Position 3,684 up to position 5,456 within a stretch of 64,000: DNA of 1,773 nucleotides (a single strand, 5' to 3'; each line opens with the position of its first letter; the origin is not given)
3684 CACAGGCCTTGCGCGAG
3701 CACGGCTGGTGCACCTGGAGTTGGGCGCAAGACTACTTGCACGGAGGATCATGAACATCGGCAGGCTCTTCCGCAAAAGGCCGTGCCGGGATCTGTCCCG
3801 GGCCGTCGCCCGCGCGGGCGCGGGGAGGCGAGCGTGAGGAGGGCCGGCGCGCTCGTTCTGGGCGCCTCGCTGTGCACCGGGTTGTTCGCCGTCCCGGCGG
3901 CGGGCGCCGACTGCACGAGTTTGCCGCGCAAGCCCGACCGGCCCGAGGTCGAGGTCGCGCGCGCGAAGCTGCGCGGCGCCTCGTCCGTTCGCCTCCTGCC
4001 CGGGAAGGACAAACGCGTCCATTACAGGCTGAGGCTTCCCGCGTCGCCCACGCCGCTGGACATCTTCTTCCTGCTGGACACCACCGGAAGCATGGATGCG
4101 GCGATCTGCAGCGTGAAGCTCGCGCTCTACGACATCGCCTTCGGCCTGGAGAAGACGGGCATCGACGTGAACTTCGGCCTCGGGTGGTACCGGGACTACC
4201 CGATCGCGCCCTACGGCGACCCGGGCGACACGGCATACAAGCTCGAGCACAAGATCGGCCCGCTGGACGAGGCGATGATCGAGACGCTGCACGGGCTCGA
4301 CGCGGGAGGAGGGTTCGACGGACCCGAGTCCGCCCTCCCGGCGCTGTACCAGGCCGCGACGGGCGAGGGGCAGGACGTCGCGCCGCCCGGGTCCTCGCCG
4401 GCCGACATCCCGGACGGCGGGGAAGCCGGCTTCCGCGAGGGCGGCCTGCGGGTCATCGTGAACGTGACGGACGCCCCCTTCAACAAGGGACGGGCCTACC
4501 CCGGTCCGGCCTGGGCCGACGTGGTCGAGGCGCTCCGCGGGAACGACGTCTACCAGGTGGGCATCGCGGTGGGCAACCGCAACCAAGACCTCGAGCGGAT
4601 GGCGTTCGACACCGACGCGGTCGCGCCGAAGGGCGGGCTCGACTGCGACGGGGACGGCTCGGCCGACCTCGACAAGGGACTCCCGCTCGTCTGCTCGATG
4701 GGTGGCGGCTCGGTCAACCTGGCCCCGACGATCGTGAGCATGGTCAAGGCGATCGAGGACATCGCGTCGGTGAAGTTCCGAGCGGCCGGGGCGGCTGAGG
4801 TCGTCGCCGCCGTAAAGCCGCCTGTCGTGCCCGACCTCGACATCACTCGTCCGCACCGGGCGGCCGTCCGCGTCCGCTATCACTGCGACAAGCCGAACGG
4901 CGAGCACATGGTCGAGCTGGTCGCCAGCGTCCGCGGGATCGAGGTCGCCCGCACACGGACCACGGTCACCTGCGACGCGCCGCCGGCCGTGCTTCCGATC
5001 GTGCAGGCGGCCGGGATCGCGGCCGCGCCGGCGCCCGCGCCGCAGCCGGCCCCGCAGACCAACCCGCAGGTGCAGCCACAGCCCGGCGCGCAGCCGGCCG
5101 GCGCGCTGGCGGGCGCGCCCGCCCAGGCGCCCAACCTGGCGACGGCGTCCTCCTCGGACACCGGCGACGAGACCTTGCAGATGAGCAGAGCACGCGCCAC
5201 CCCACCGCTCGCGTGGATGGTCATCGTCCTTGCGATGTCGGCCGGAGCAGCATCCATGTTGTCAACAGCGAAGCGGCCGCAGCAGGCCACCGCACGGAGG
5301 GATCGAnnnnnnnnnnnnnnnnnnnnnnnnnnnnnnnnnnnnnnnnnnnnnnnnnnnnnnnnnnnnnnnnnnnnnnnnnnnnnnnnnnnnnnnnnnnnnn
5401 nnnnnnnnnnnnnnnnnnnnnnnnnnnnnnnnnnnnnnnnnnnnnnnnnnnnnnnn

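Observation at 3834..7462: Secreted vWA-domain protein translationally coupled (ATGA) to an FtsH-family AAA+ metalloprotease paralog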

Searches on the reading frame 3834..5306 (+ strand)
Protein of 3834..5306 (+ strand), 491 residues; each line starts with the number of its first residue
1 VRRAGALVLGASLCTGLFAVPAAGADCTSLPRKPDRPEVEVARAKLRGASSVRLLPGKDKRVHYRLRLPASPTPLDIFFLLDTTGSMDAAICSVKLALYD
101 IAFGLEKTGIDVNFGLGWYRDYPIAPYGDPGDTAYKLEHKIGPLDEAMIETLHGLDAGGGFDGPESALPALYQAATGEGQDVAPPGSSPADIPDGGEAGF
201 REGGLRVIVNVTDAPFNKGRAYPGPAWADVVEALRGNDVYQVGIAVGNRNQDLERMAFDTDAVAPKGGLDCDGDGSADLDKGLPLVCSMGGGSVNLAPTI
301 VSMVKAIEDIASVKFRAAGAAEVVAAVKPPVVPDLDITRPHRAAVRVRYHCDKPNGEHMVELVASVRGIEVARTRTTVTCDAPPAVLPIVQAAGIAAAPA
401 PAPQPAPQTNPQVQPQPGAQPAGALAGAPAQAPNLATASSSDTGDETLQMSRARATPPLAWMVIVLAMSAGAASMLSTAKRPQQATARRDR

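Call 7: search_protein_families(library=pfam, proteins=[window:3834-5306:+], max_evalue=0.01)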
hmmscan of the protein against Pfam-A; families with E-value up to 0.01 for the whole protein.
window:3834-5306:+ (491 aa): 3 families
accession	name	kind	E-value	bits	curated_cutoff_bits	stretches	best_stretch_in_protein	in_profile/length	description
PF00362.24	Integrin_beta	-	0.00016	21.9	24.8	1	73-129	4-60/248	Integrin beta chain VWA domain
PF25106.1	VWA_4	-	0.00029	20.9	27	1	78-175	3-89/169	von Willebrand factor A domain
PF24909.1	vWA_SIBA-E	-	0.0063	16.4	27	0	63-127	24-88/284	Integrin beta-like protein A-E, vWA-like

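Call 8: search_protein_families(library=ncbifam, proteins=[window:3834-5306:+], max_evalue=0.01)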
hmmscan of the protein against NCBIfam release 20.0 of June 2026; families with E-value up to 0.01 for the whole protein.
window:3834-5306:+ (491 aa): 0 families

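Call 13: find_homologous_proteins(query=window:3834-5306:+)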
Query window:3834-5306:+ (491 aa): 6 proteins with E <= 0.001 among 8000 candidates.
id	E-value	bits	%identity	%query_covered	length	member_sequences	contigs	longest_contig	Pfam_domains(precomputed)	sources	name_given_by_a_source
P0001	0.0e+0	1085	100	100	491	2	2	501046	-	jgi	-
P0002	2.8e-94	335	48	68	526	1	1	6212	-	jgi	jgi:hypothetical protein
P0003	3.2e-69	253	42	73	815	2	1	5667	PF25106.2,PF15902.13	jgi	jgi:hypothetical protein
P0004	2.2e-66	243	42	70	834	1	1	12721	PF25106.2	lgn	-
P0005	3.1e-51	193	36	73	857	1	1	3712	-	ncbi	ncbi:MAG: hypothetical protein ACRDJJ_08295, partial [Actinomycetota bacterium]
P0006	4.6e-33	133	35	52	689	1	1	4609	PF00362.25,PF01551.30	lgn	-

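Call 14: find_encoding_contigs(protein=P0002, flank=6000, max_places=3)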
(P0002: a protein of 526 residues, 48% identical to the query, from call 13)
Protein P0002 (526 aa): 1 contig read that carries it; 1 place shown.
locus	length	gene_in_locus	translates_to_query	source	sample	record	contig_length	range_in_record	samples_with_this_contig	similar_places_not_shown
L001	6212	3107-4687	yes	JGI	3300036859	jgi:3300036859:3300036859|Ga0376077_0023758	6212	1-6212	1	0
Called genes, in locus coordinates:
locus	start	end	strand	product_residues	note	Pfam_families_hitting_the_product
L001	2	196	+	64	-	?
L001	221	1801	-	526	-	PF00389:2-Hacid_dh, PF02826:2-Hacid_dh_C, PF19304:PGDH_inter, PF01842:ACT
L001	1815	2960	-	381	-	PF00266:Aminotran_5, PF00155:Aminotran_1_2 (weak), PF01053:Cys_Met_Meta_PP (weak)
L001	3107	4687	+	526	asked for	-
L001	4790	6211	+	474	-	?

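Call 15: find_encoding_contigs(protein=P0004, flank=8000, max_places=3)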
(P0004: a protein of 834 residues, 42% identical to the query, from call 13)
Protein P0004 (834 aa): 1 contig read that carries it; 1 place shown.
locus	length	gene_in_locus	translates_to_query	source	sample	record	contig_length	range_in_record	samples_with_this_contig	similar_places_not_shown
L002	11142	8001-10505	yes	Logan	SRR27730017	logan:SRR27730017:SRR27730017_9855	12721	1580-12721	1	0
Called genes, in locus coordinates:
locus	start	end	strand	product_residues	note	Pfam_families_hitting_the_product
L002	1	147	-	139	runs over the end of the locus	PF00072:Response_reg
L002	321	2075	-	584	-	PF02129:Peptidase_S15, PF00326:Peptidase_S9 (weak), PF00561:Abhydrolase_1 (weak), PF12146:Hydrolase_4 (weak), PF08530:PepX_C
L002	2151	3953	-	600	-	PF02129:Peptidase_S15, PF08530:PepX_C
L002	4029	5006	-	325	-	PF00248:Aldo_ket_red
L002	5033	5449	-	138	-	PF01741:MscL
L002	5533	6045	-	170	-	PF02915:Rubrerythrin (weak), PF00210:Ferritin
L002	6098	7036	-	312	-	-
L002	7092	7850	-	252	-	-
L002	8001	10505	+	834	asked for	PF25106:VWA_4 (faint)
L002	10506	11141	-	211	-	?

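Call 16: find_encoding_contigs(protein=P0003, flank=6000, max_places=3)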
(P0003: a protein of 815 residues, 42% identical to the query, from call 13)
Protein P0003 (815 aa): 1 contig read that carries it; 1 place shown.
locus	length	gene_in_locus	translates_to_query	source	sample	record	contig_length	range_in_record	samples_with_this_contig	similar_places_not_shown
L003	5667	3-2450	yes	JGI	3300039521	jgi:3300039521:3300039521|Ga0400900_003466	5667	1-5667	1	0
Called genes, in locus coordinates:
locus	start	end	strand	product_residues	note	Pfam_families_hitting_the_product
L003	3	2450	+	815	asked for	PF15902:Sortilin-Vps10 (faint), PF25106:VWA_4 (faint)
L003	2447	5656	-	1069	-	PF00198:2-oxoacid_dh, PF00676:E1_dh, PF02779:Transket_pyr, PF16870:OxoGdeHyase_C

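Call 49: find_related_loci(query=A1, collection=metagenome_contigs, flank=8000)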
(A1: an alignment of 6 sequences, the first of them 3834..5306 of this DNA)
Query A1 (491 aa) in metagenome_contigs; peptide patterns used: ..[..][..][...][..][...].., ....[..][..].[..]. (x = any residue, [..] = any of these).
272 stretches matched a pattern; 121 encode a relative of the query (tblastn E <= 1e-3); the best 80 are kept; 80 distinct loci.
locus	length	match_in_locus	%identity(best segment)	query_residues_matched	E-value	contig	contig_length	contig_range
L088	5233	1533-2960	36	34-488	3e-71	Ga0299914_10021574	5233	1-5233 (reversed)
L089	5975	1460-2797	37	52-469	3e-69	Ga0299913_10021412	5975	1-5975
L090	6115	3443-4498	39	40-385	8e-68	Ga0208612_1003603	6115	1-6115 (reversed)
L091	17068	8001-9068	41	36-380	5e-67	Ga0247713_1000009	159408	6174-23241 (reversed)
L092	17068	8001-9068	41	36-380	5e-67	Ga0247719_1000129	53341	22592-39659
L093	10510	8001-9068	40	36-380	6e-65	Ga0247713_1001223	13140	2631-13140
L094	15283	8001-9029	40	54-384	2e-62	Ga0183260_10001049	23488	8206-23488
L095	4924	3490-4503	40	51-383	5e-62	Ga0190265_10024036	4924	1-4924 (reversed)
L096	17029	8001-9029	41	52-383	4e-59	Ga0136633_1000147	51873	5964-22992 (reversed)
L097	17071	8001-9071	44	44-386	3e-71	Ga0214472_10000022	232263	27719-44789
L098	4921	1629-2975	34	48-452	2e-54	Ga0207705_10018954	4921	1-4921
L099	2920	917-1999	36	50-382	2e-54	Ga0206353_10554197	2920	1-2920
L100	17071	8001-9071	36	48-369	9e-54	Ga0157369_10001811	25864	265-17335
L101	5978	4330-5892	30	9-491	3e-53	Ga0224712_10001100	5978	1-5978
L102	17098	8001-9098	35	48-380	2e-52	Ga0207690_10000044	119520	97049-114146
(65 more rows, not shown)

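Call 54: predict_structure(alignment_id=A1)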
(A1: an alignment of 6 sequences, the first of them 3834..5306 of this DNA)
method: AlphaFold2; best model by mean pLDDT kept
length: 491 residues; sequences in the alignment: 6
mean_pLDDT: 73.7   pTM: 0.66
mean pLDDT of the five models: 73.7, 70.3, 68.4, 68.1, 67.5
residues with pLDDT >= 90: 193; 70-90: 112; 50-70: 50; < 50: 136
segments of 3 or more residues with pLDDT < 50: 1-25, 182-191, 390-462, 464-491
pLDDT, mean of each block of 10 residues (from residue 1): 35 34 51 60 89 94 95 92 89 91 89 93 69 87 92 80 76 84 45 70 92 78 80 94 89 94 90 88 91 81 86 95 95 91 96 91 94 96 68 45 43 42 40 35 31 38 46 45 46 42
secondary structure, 60 per line:
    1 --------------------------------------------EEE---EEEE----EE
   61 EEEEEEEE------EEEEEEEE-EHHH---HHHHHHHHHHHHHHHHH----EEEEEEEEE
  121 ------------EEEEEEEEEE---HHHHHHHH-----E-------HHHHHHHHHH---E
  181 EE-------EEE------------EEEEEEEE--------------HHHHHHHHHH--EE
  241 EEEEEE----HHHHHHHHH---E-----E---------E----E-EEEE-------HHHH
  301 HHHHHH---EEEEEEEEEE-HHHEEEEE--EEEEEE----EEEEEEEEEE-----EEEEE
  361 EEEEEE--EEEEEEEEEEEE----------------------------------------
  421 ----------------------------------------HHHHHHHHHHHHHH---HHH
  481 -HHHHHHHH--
elements in order: E45-47 E51-54 E59-68 E75-82 H91-107 E112-120 E133-142 H146-153 H167-176 E180-182 E190-192 E205-212 H227-236 E239-246 H251-259 E286-289 H297-306 E310-319 E324-328 E331-336 E341-350 E356-366 E369-380 H461-474 H482-489

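Call 57: fold_search(model_id=the predicted structure, library=pdb)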
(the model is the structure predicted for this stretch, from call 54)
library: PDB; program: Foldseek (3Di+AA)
matches with E <= 10: 1710; with E <= 0.001: 165
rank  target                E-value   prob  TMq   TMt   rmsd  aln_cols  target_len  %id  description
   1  9der_B                6.9e-17  1.00  0.47  0.48   9.4       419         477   14  Cryo-EM Structures of Full-Length Integrin alphaIIbbeta3 in Native Lipids Complexed with Tirofiban (released 2024-10-16)
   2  1tye_B                4.4e-16  1.00  0.46  0.51   7.9       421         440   15  Structural basis for allostery in integrins and binding of ligand-mimetic therapeutics to the platelet receptor for fi (released 2004-10-12)
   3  2vdk_B                4.4e-16  1.00  0.46  0.50   7.1       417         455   15  Re-refinement of Integrin AlphaIIbBeta3 Headpiece (released 2008-09-02)
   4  9dao_B                5.6e-16  1.00  0.44  0.56  10.1       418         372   15  AlphaIIbbeta3 in fully-extended conformation in complex with R6H8 Fab (released 2025-04-09)
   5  3nif_D                7.5e-16  1.00  0.31  0.33  12.3       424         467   14  The Closed Headpiece of Integrin IIb 3 and its Complex with an IIb 3 -Specific Antagonist That Does Not Induce Opening (released 2010-12-22)
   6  2vdl_B                1.1e-15  1.00  0.49  0.52   6.5       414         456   14  Re-refinement of Integrin AlphaIIbBeta3 Headpiece (released 2008-09-02)
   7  9t5z_B                1.1e-15  1.00  0.45  0.59   9.1       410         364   15  Cryo-EM structure of alphaM/beta2:MEM148-Fab headpiece complex (without alphaM I-domain) (released 2026-03-25)
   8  2vc2_B                1.3e-15  1.00  0.48  0.51   9.2       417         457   15  Re-refinement of Integrin AlphaIIbBeta3 Headpiece Bound to Antagonist L-739758 (released 2008-09-02)
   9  4wk4_B                1.3e-15  1.00  0.32  0.36  13.8       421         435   14  Metal Ion and Ligand Binding of Integrin (released 2014-12-03)
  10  3ze0_B                1.4e-15  1.00  0.31  0.33  12.4       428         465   15  Integrin alphaIIB beta3 headpiece and RGD peptide complex (released 2013-06-05)
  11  9p95_B                1.5e-15  1.00  0.45  0.57   7.5       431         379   13  CryoEM structure of integrin alpha4beta7 bound to MAdCAM-1 (released 2025-09-24)
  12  8w30_B                1.6e-15  1.00  0.34  0.44  13.3       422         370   15  Crystal structure of alpha-V beta-1 integrin headpiece in complex with TR01225179 (released 2025-01-01)
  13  3ze2_D                1.7e-15  1.00  0.37  0.48   9.7       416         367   15  Integrin alphaIIB beta3 headpiece and RGD peptide complex (released 2013-06-05)
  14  4wk2_B                1.8e-15  1.00  0.34  0.39  13.6       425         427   15  Metal Ion and Ligand Binding of Integrin (released 2014-12-03)
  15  8vs6_B                1.8e-15  1.00  0.32  0.44  13.9       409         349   15  L-TGF-b3/avb8 (released 2024-09-11)
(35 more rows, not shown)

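Call 99: search_protein_families(library=padloc, proteins=[window:3834-5306:+], max_evalue=0.001)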
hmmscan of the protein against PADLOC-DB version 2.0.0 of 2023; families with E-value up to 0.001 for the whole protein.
window:3834-5306:+ (491 aa): 0 families
